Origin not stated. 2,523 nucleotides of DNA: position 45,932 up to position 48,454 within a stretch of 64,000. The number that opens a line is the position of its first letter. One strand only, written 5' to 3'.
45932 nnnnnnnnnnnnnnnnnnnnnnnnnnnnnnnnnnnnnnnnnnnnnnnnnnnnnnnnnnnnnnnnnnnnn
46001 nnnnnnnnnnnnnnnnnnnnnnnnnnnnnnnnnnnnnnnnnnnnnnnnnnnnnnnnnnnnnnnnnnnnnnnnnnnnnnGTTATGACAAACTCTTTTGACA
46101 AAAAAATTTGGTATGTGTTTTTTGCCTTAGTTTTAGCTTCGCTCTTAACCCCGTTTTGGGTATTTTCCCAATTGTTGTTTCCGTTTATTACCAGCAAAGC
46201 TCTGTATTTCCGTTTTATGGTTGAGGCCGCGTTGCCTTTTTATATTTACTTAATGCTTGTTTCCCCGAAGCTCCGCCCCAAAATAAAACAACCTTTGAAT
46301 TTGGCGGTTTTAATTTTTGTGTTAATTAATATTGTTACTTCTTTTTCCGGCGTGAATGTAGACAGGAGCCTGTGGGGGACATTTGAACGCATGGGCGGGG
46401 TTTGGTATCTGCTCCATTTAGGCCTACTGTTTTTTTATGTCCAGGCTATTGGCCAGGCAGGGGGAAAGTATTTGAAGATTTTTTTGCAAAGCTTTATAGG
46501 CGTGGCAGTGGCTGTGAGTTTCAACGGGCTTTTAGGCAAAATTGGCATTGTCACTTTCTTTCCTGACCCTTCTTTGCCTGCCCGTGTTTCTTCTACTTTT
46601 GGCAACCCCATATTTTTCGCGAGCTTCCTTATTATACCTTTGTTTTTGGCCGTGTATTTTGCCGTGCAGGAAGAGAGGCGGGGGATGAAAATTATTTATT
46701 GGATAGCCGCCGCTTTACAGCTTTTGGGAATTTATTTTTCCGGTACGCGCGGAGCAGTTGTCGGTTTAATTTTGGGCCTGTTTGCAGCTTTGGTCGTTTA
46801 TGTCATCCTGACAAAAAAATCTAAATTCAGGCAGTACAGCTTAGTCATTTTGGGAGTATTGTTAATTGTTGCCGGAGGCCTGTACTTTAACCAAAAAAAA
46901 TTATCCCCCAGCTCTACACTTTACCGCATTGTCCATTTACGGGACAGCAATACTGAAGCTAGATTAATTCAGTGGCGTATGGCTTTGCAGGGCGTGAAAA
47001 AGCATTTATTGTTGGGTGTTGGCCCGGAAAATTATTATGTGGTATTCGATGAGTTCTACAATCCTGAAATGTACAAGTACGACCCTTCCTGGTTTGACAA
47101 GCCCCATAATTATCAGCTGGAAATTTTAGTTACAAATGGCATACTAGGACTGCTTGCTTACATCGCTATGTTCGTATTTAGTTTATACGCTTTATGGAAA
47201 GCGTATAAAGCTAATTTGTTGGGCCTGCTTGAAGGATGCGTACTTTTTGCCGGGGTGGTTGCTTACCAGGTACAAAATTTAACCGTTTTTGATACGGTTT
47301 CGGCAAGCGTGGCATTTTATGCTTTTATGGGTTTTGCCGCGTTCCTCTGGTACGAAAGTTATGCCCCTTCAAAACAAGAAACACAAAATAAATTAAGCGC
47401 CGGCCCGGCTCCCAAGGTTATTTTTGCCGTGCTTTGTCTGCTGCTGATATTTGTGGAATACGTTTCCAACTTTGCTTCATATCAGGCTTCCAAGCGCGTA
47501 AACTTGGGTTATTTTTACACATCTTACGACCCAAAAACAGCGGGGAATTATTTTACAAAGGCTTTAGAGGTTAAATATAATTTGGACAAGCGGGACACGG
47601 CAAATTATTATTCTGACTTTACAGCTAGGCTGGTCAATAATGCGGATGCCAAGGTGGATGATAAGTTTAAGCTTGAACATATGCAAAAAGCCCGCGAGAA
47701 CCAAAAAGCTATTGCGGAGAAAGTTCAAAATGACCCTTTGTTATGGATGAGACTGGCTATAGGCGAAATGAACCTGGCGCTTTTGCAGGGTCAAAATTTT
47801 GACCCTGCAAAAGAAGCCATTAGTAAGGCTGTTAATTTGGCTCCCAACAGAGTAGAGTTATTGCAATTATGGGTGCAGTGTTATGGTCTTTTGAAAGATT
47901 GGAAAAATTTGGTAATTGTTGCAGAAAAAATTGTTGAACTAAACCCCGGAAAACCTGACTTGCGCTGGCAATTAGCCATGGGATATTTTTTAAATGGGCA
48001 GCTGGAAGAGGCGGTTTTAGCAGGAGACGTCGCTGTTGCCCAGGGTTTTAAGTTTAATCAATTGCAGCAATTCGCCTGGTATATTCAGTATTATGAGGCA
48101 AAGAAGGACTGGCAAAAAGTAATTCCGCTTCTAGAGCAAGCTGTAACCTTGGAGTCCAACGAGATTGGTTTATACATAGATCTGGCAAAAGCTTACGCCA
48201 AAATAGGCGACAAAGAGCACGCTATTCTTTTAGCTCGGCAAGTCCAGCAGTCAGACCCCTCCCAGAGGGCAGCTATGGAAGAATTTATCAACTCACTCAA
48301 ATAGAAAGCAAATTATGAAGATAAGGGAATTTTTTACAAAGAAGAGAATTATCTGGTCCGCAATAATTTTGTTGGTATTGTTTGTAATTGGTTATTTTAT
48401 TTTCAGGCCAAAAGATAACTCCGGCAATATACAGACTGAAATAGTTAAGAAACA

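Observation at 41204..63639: Candidate surface-protein O-glycosylation / S-layer assembly locus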

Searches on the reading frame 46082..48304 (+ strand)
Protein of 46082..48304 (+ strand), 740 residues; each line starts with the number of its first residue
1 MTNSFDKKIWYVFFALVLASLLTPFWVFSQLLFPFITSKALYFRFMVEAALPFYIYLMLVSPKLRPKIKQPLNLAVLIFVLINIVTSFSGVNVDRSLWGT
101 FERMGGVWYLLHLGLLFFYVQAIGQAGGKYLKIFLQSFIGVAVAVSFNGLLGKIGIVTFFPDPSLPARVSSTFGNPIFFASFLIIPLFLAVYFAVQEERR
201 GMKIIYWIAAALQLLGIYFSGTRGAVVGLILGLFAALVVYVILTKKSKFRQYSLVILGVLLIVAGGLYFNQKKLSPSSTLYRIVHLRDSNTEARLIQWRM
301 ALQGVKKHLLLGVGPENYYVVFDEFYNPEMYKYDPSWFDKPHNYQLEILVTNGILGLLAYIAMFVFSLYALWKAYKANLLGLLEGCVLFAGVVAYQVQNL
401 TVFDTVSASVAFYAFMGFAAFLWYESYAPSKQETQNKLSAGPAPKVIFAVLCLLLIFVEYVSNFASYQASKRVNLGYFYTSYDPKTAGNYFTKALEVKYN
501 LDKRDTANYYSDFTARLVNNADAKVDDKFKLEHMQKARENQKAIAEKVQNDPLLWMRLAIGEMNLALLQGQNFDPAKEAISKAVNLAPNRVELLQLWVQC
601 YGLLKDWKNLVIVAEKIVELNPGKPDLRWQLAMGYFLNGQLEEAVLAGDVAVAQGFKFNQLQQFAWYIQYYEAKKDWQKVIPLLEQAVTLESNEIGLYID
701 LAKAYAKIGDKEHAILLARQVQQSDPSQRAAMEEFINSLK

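Call 3: search_protein_families(library=pfam, proteins=[window:46082-48304:+], max_evalue=0.01)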
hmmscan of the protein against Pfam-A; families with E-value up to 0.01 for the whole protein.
window:46082-48304:+ (740 aa): 11 families
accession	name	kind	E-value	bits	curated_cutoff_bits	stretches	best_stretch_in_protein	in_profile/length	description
PF04932.20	Wzy_C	-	7.5e-22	78.2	31.7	1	209-361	2-149/149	O-Antigen ligase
PF14559.12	TPR_19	-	1.8e-07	31.8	25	1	674-730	4-61/68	Tetratricopeptide repeat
PF13428.12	TPR_14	-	2.5e-07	31.2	23.5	0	697-734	3-40/44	Tetratricopeptide repeat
PF07719.23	TPR_2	-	9.6e-07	28.9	27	0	698-726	4-32/34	Tetratricopeptide repeat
PF13181.12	TPR_8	-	4.1e-05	23.8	25.7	0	697-727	3-33/34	Tetratricopeptide repeat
PF13371.12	TPR_9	-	0.00014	22.2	35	0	671-715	5-49/73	Tetratricopeptide repeat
PF12895.13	ANAPC3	-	0.00046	20.9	27.2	0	606-645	4-43/82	Anaphase-promoting complex, cyclosome, subunit 3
PF00515.34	TPR_1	-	0.0025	18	27.8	0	698-726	4-32/34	Tetratricopeptide repeat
PF13431.12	TPR_17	-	0.0037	17.8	24.4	0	614-644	2-32/34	Tetratricopeptide repeat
PF00637.26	Clathrin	-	0.006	16.8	29.6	0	661-711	7-59/143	Region in Clathrin and VPS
PF13176.12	TPR_7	-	0.0089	16.5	27.9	0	671-690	9-28/36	Tetratricopeptide repeat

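Call 7: search_protein_families(library=ncbifam, proteins=[window:46082-48304:+], max_evalue=0.01)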
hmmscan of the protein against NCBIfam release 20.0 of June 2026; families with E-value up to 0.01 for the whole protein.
window:46082-48304:+ (740 aa): 8 families
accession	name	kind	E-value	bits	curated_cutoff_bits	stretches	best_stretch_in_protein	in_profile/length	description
TIGR00947.1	2A73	equivalog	2.4e-10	40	366.4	1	31-376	31-370/425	IctB family putative bicarbonate transporter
TIGR03097.1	PEP_O_lig_1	hypoth_equivalog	3.3e-10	39.4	188.1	1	22-376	23-353/408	putative O-glycosylation ligase, exosortase A system-associated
NF040959.1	MamA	equivalog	9.9e-09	34.9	200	1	562-652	76-166/204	magnetosome protein MamA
TIGR02917.1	PEP_TPR_lipo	equivalog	4.5e-07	28.1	312.2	1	669-732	541-604/899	XrtA/PEP-CTERM system TPR-repeat protein PrsT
NF047675.1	TeichurnBiosyTuaE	equivalog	0.00022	20.3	400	1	170-401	223-452/488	teichuronic acid biosynthesis protein TuaE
NF008753.0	PRK11788.1-1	equivalog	0.00095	18.4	395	0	566-635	116-183/389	lipopolysaccharide assembly protein LapB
TIGR03504.1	FimV_Cterm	subfamily_domain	0.0015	18.5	30.65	1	699-729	3-34/44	FimV/HubP family polar landmark protein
NF009037.0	PRK12370.1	equivalog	0.0057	15.1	589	0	569-676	316-423/553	HilA/EilA family virulence transcriptional regulator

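Call 10: find_homologous_proteins(query=window:46082-48304:+)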
Query window:46082-48304:+ (740 aa): 311 proteins with E <= 0.001 among 8000 candidates; the best 120 are listed.
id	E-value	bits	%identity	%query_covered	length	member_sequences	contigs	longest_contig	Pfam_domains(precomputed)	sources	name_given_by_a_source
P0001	0.0e+0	1644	100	100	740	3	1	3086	PF14559.13,PF13428.13,PF07719.24,PF04932.21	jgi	-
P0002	0.0e+0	1085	66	100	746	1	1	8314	PF14559.13,PF13371.13,PF13428.13,PF13181.13,PF07719.24,PF04932.21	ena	-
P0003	2.4e-286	970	59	99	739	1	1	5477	PF14559.13,PF13371.13,PF13432.13,PF13428.13,PF07719.24,PF04932.21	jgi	-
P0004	8.0e-284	962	59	99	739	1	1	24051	PF14559.13,PF13428.13,PF13181.13,PF07719.24,PF04932.21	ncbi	-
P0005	3.8e-283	959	59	99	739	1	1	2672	PF14559.13,PF13431.13,PF13371.13,PF21033.5,PF13428.13,PF13181.13,PF07719.24,PF04932.21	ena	-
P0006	1.9e-279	947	59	98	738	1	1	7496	PF14559.13,PF13431.13,PF13371.13,PF13428.13,PF07719.24,PF04932.21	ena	-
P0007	1.3e-276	938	59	99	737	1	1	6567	PF14559.13,PF13431.13,PF13371.13,PF12569.15,PF13428.13,PF07719.24,PF04932.21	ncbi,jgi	-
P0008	3.0e-276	937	58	99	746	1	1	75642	PF14559.13,PF04932.21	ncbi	-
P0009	4.3e-274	930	57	100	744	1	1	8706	PF14559.13,PF13431.13,PF13371.13,PF13428.13,PF04932.21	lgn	-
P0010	9.7e-274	928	59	99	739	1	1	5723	PF14559.13,PF13432.13,PF13428.13,PF07719.24,PF04932.21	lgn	-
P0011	4.3e-272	923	58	99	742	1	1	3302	PF14559.13,PF13431.13,PF13371.13,PF13432.13,PF13428.13,PF07719.24,PF04932.21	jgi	jgi:O-antigen ligase/Flp pilus assembly protein TadD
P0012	1.1e-269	915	57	97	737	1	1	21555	PF14559.13,PF13371.13,PF13428.13,PF13181.13,PF07719.24,PF04932.21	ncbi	-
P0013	1.4e-269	915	56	99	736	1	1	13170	PF14559.13,PF13371.13,PF13432.13,PF13428.13,PF07719.24,PF04932.21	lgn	-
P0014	1.4e-269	915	57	99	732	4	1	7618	PF14559.13,PF13431.13,PF12895.14,PF13432.13,PF13428.13,PF07719.24,PF04932.21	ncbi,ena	ncbi:MAG: O-antigen ligase family protein [Patescibacteria group bacterium]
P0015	7.4e-269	912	57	100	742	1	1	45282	PF14559.13,PF13431.13,PF13414.13,PF13371.13,PF21033.5,PF13428.13,PF13181.13,PF07719.24,PF04932.21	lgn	-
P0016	2.0e-268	911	55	99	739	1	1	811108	PF14559.13,PF13428.13,PF04932.21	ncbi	-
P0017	4.9e-266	903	56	99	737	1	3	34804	PF14559.13,PF13432.13,PF13428.13,PF07719.24,PF04932.21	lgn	-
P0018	4.9e-263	893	56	99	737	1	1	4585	PF14559.13,PF13431.13,PF13371.13,PF13424.13,PF12569.15,PF13428.13,PF13181.13,PF07719.24,PF04932.21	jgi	jgi:O-antigen ligase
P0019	1.5e-262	891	56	99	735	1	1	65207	PF14559.13,PF13431.13,PF13428.13,PF13181.13,PF07719.24,PF04932.21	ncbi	-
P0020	1.7e-259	881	56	99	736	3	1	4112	PF14559.13,PF13432.13,PF13428.13,PF13181.13,PF07719.24,PF04932.21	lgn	-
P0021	2.3e-259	881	54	99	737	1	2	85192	PF14559.13,PF13371.13,PF13428.13,PF04932.21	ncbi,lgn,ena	-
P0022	1.9e-257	875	55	98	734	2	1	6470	PF14559.13,PF13371.13,PF13432.13,PF13428.13,PF04932.21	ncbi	ncbi:MAG: hypothetical protein COU85_02270, partial [Candidatus Portnoybacteria bacterium CG10_big_f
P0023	2.7e-256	871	55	99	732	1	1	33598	PF14559.13,PF13428.13,PF04932.21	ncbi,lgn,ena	-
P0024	1.5e-255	868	54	99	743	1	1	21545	PF14559.13,PF13431.13,PF13371.13,PF13428.13,PF13181.13,PF07719.24,PF04932.21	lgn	-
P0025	1.8e-254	865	55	99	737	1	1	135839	PF14559.13,PF13431.13,PF12895.14,PF13428.13,PF07719.24,PF04932.21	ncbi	-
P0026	5.5e-254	863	53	99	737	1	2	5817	PF14559.13,PF13431.13,PF13371.13,PF00515.35,PF13424.13,PF13428.13,PF13181.13,PF07719.24,PF04932.21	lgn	-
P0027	5.8e-253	860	54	97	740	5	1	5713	PF14559.13,PF13431.13,PF13371.13,PF21033.5,PF13432.13,PF13428.13,PF13181.13,PF07719.24,PF04932.21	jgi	jgi:O-antigen ligase/tetratricopeptide (TPR) repeat protein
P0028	7.1e-252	856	54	98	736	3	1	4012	PF14559.13,PF13431.13,PF13428.13,PF13181.13,PF07719.24,PF04932.21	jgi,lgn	-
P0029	1.4e-250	852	53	98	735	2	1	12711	PF14559.13,PF13428.13,PF07719.24,PF04932.21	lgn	-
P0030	1.5e-249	848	54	99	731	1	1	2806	PF14559.13,PF13424.13,PF13428.13,PF13181.13,PF07719.24,PF13374.13,PF04932.21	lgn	-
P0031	4.1e-246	837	55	96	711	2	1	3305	PF14559.13,PF13431.13,PF12895.14,PF12569.15,PF13428.13,PF04932.21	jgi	jgi:O-antigen ligase/Tfp pilus assembly protein PilF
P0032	5.4e-235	800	53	99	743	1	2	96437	PF14559.13,PF04932.21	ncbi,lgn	-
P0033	3.0e-233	795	52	99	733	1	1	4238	PF14559.13,PF13431.13,PF13371.13,PF13424.13,PF13428.13,PF13181.13,PF07719.24,PF04932.21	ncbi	-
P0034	1.9e-232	792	49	99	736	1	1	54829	PF14559.13,PF13428.13,PF04932.21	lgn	-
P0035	2.0e-228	779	51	99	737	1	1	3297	PF14559.13,PF13428.13,PF04932.21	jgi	jgi:O-antigen ligase/tetratricopeptide (TPR) repeat protein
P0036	8.1e-226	770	50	96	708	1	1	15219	PF14559.13,PF00515.35,PF12569.15,PF13432.13,PF13428.13,PF13181.13,PF04932.21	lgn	-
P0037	5.9e-199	681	45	99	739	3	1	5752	PF13431.13,PF13414.13,PF13176.13,PF13428.13,PF13374.13,PF14559.13,PF00515.35,PF12895.14,PF13424.13,PF13432.13,PF13181.13,PF07719.24,PF04932.21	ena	-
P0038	6.9e-196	671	45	100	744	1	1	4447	PF14559.13,PF13371.13,PF00515.35,PF12895.14,PF13424.13,PF09295.17,PF13428.13,PF13181.13,PF07719.24,PF04932.21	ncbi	-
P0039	7.9e-192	658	46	97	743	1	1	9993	PF14559.13,PF13414.13,PF13371.13,PF12895.14,PF13424.13,PF13432.13,PF13428.13,PF07719.24,PF13174.13,PF04932.21,PF20308.5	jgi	jgi:O-antigen ligase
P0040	5.7e-189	648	44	99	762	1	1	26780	PF14559.13,PF13431.13,PF23914.2,PF25060.1,PF12895.14,PF13428.13,PF04932.21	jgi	jgi:O-antigen ligase/tetratricopeptide (TPR) repeat protein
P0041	4.7e-188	645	44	99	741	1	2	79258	PF14559.13,PF13432.13,PF13428.13,PF04932.21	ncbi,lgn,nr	ncbi:MAG: O-antigen ligase family protein [Patescibacteria group bacterium]|nr:O-antigen ligase fami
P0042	1.4e-187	644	45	98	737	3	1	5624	PF04932.21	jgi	-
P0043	8.0e-187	641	44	99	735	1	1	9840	PF14559.13,PF12895.14,PF13428.13,PF13174.13,PF04932.21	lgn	-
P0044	1.4e-186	640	43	100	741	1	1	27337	PF14559.13,PF13176.13,PF04932.21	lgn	-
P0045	5.0e-186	638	43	99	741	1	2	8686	PF13431.13,PF13414.13,PF13176.13,PF13428.13,PF14559.13,PF13371.13,PF13424.13,PF21033.5,PF13432.13,PF13181.13,PF07719.24,PF04932.21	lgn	-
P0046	8.2e-186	638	43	99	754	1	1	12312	PF14559.13,PF13428.13,PF04932.21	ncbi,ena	-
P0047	9.4e-186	637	43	99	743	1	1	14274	PF14559.13,PF13431.13,PF23914.2,PF13424.13,PF13432.13,PF13428.13,PF07719.24,PF04932.21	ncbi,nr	ncbi:MAG: O-antigen ligase family protein [Candidatus Doudnabacteria bacterium]|nr:O-antigen ligase 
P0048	3.3e-185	636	43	99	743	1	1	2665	PF14559.13,PF13428.13,PF04932.21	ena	-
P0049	1.0e-184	634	44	99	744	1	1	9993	PF14559.13,PF23914.2,PF12895.14,PF16266.12,PF13432.13,PF13428.13,PF04932.21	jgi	jgi:O-antigen ligase/Flp pilus assembly protein TadD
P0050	3.1e-184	632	43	99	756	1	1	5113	PF14559.13,PF13431.13,PF13424.13,PF21033.5,PF12569.15,PF13428.13,PF13181.13,PF07719.24,PF04932.21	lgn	-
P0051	1.9e-182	627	44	99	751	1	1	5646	PF14559.13,PF13431.13,PF13414.13,PF13428.13,PF04932.21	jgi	jgi:O-antigen ligase/tetratricopeptide (TPR) repeat protein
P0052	2.6e-182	626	43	99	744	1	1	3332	PF14559.13,PF12895.14,PF13181.13,PF04932.21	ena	-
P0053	2.4e-181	623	43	98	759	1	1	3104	PF14559.13,PF13431.13,PF12569.15,PF13428.13,PF04932.21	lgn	-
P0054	3.0e-181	623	43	99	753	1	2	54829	PF14559.13,PF13431.13,PF23914.2,PF25060.1,PF13424.13,PF13428.13,PF13181.13,PF07719.24,PF04932.21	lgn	-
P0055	1.2e-180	621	44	98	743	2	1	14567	PF14559.13,PF03704.24,PF25068.3,PF13432.13,PF13428.13,PF07719.24,PF04932.21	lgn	-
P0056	4.3e-180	619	43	99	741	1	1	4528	PF14559.13,PF13424.13,PF13428.13,PF04932.21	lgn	-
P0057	5.4e-180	618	43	99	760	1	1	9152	PF14559.13,PF13431.13,PF20225.5,PF13424.13,PF13428.13,PF04932.21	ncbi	-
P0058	9.5e-180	618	43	99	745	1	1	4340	PF14559.13,PF13431.13,PF13414.13,PF04932.21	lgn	-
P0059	4.2e-179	616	43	99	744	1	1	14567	PF14559.13,PF13431.13,PF12895.14,PF09295.17,PF13428.13,PF13181.13,PF04932.21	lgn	-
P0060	5.6e-179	615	43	98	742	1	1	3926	PF14559.13,PF12895.14,PF21033.5,PF13428.13,PF13181.13,PF04932.21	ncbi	-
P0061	9.2e-179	614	43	97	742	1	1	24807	PF14559.13,PF13432.13,PF13428.13,PF04932.21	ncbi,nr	ncbi:MAG: O-antigen ligase family protein [Patescibacteria group bacterium]|nr:O-antigen ligase fami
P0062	1.0e-178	614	42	100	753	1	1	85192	PF14559.13,PF13431.13,PF13414.13,PF00515.35,PF13424.13,PF12569.15,PF13428.13,PF13181.13,PF07719.24,PF04932.21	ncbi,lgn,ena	-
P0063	1.4e-178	614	42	98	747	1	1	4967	PF14559.13,PF13431.13,PF13428.13,PF04932.21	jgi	jgi:O-antigen ligase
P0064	2.0e-178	613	43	99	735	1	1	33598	PF14559.13,PF13431.13,PF23914.2,PF13424.13,PF13428.13,PF13181.13,PF07719.24,PF04932.21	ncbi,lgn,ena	-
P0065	5.6e-178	612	43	99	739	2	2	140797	PF14559.13,PF25063.1,PF13428.13,PF07719.24,PF04932.21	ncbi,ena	-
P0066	5.9e-178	612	42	99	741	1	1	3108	PF14559.13,PF13428.13,PF04932.21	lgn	-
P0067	9.1e-178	611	41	99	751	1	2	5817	PF14559.13,PF13431.13,PF23914.2,PF12895.14,PF13424.13,PF12569.15,PF13428.13,PF13181.13,PF07719.24,PF04932.21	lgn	-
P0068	1.4e-177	610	43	99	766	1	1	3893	PF14559.13,PF21033.5,PF13428.13,PF04932.21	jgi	jgi:O-antigen ligase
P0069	5.2e-177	609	42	99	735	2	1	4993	PF14559.13,PF13431.13,PF23914.2,PF13424.13,PF13432.13,PF13428.13,PF13181.13,PF04932.21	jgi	-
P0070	7.7e-177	608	42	100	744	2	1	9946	PF14559.13,PF13176.13,PF13432.13,PF13428.13,PF07719.24,PF13174.13,PF04932.21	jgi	-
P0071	1.4e-176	607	42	100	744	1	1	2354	PF14559.13,PF13424.13,PF13428.13,PF13181.13,PF07719.24,PF04932.21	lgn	-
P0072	2.1e-176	607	43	98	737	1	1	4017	PF14559.13,PF13432.13,PF13428.13,PF07719.24,PF04932.21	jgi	-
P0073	2.3e-176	606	53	69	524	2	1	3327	PF14559.13,PF13431.13,PF13371.13,PF13428.13,PF13181.13,PF07719.24,PF04932.21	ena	-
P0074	2.4e-176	606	42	99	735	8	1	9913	PF14559.13,PF13431.13,PF23914.2,PF13424.13,PF13428.13,PF13181.13,PF07719.24,PF13374.13,PF04932.21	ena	-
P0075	3.4e-176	606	43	99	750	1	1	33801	PF14559.13,PF09295.17,PF13428.13,PF14561.13,PF04932.21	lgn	-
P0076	4.6e-176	605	43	99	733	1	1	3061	PF13431.13,PF23914.2,PF13414.13,PF13428.13,PF14559.13,PF13371.13,PF13424.13,PF13432.13,PF13181.13,PF14561.13,PF07719.24,PF04932.21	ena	-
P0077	5.9e-176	605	43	99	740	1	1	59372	PF14559.13,PF13432.13,PF07719.24,PF04932.21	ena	-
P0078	1.8e-175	603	42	99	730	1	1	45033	PF14559.13,PF13428.13,PF04932.21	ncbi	-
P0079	2.2e-175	603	42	99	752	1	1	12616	PF14559.13,PF04932.21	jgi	jgi:O-antigen ligase/tetratricopeptide (TPR) repeat protein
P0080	2.3e-175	603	41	99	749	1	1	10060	PF04932.21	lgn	-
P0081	2.9e-175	603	42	98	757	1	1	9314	PF14559.13,PF13431.13,PF13428.13,PF04932.21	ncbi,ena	-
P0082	3.0e-175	603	41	100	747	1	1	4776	PF14863.13,PF13431.13,PF23914.2,PF20225.5,PF13414.13,PF25058.2,PF13428.13,PF25064.2,PF14559.13,PF24575.2,PF13371.13,PF00515.35,PF12895.14,PF13424.13,PF13432.13,PF13181.13,PF07719.24,PF13174.13,PF04932.21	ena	-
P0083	7.4e-175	601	41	99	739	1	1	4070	PF14559.13,PF12895.14,PF13428.13,PF04932.21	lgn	-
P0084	1.6e-174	600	42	99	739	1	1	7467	PF25063.1,PF13431.13,PF09976.16,PF23914.2,PF13176.13,PF13428.13,PF14559.13,PF13371.13,PF00515.35,PF12895.14,PF13424.13,PF13432.13,PF13181.13,PF07719.24,PF13174.13,PF04932.21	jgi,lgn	-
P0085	4.2e-174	599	40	99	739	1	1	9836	PF14559.13,PF25063.1,PF13174.13,PF04932.21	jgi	jgi:O-antigen ligase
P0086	2.4e-173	597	43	98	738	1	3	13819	PF14559.13,PF13431.13,PF23914.2,PF13414.13,PF13432.13,PF13428.13,PF13181.13,PF07719.24,PF04932.21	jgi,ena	-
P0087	4.4e-173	596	42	99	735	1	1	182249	PF14559.13,PF13431.13,PF13371.13,PF13424.13,PF09295.17,PF13428.13,PF13181.13,PF04932.21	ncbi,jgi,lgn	ncbi:MAG: O-antigen ligase family protein [Candidatus Doudnabacteria bacterium]|jgi:O-antigen ligase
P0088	5.3e-173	595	41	99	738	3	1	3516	PF14559.13,PF13424.13,PF13432.13,PF13428.13,PF13181.13,PF07719.24,PF04932.21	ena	-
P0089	1.7e-172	594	42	99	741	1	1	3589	PF14559.13,PF13432.13,PF13428.13,PF13181.13,PF07719.24,PF04932.21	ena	-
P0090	1.8e-172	594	41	98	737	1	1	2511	PF14559.13,PF13431.13,PF13414.13,PF00515.35,PF13432.13,PF13428.13,PF13181.13,PF04932.21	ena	-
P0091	3.3e-172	593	41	99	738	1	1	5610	PF14559.13,PF13428.13,PF07719.24,PF04932.21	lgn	-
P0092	3.8e-172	593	41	98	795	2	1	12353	PF04932.21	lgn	-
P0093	7.4e-172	592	40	98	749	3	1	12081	PF14559.13,PF13424.13,PF13428.13,PF04932.21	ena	-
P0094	8.6e-172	591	40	99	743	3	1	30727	PF14559.13,PF13431.13,PF13428.13,PF04932.21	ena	-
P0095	8.8e-172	591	43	98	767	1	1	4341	PF14559.13,PF13431.13,PF13428.13,PF07719.24,PF04932.21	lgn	-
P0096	1.2e-171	591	40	100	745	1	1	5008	PF14559.13,PF13428.13,PF04932.21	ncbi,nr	ncbi:MAG: O-antigen ligase family protein [Candidatus Doudnabacteria bacterium]|nr:O-antigen ligase 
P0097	1.2e-171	591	42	99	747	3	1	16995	PF14559.13,PF23914.2,PF12895.14,PF13424.13,PF13432.13,PF13428.13,PF07719.24,PF04932.21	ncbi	-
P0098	1.6e-171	590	43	98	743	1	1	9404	PF14559.13,PF13428.13,PF04932.21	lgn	-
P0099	1.8e-171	590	43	98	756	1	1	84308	PF14559.13,PF13431.13,PF13428.13,PF04932.21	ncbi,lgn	-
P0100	2.5e-171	590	41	99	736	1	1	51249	PF14559.13,PF13431.13,PF23914.2,PF13424.13,PF13432.13,PF13428.13,PF13181.13,PF07719.24,PF04932.21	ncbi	-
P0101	3.1e-171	590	42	99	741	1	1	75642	PF14559.13,PF13431.13,PF13414.13,PF13371.13,PF12895.14,PF13176.13,PF13432.13,PF13428.13,PF13181.13,PF07719.24,PF04932.21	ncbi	-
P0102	3.4e-171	589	41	100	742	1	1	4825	PF14559.13,PF13431.13,PF13414.13,PF04932.21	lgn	-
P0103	5.6e-171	589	41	98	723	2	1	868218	PF14559.13,PF13371.13,PF00515.35,PF13176.13,PF13432.13,PF13428.13,PF07719.24,PF04932.21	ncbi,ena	-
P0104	1.4e-170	587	40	99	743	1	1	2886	PF14559.13,PF13428.13,PF04932.21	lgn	-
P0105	1.9e-170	587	41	99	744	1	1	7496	PF14559.13,PF23914.2,PF13414.13,PF13371.13,PF00515.35,PF13428.13,PF13181.13,PF07719.24,PF13174.13,PF04932.21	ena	-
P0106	2.0e-170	587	41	100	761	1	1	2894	PF14559.13,PF12895.14,PF13176.13,PF13432.13,PF13428.13,PF13181.13,PF07719.24,PF13174.13,PF13374.13,PF04932.21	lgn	-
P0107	2.3e-170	587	42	97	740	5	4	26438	PF14559.13,PF23914.2,PF12895.14,PF13428.13,PF13429.13,PF07719.24,PF04932.21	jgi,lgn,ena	-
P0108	3.7e-170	586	41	99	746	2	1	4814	PF14559.13,PF13432.13,PF13428.13,PF13174.13,PF04932.21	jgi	jgi:O-antigen ligase/cytochrome c-type biogenesis protein CcmH/NrfG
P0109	1.1e-169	584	40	99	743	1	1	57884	PF14559.13,PF13371.13,PF13424.13,PF13176.13,PF13432.13,PF13428.13,PF13181.13,PF07719.24,PF04932.21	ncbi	-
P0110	1.3e-169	584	41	99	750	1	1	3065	PF14559.13,PF13428.13,PF04932.21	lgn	-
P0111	1.7e-169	584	40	99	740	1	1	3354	PF13428.13,PF04932.21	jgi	jgi:O-antigen ligase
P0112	2.0e-169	584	42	99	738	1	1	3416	PF14559.13,PF23914.2,PF13371.13,PF13432.13,PF13428.13,PF13181.13,PF07719.24,PF04932.21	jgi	-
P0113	4.1e-169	583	41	97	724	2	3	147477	PF14559.13,PF12895.14,PF13432.13,PF13428.13,PF07719.24,PF13174.13,PF04932.21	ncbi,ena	-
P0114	5.1e-169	582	41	99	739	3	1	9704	PF14559.13,PF13176.13,PF13432.13,PF13428.13,PF07719.24,PF13174.13,PF04932.21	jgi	jgi:O-antigen ligase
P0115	6.5e-169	582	41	99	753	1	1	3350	PF14559.13,PF04932.21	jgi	jgi:O-antigen ligase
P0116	8.8e-169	581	41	99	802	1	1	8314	PF14559.13,PF13431.13,PF13428.13,PF04932.21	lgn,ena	-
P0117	9.9e-169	581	42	99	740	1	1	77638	PF14559.13,PF23914.2,PF12895.14,PF13432.13,PF13428.13,PF13181.13,PF07719.24,PF04932.21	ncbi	-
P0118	1.0e-168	581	41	99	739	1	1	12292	PF14559.13,PF25063.1,PF13176.13,PF13432.13,PF13428.13,PF13181.13,PF07719.24,PF13174.13,PF04932.21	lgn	-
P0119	1.1e-168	581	41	99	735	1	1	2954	PF14559.13,PF13432.13,PF07719.24,PF04932.21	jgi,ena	-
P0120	1.3e-168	581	41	97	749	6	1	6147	PF14559.13,PF12895.14,PF13181.13,PF04932.21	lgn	-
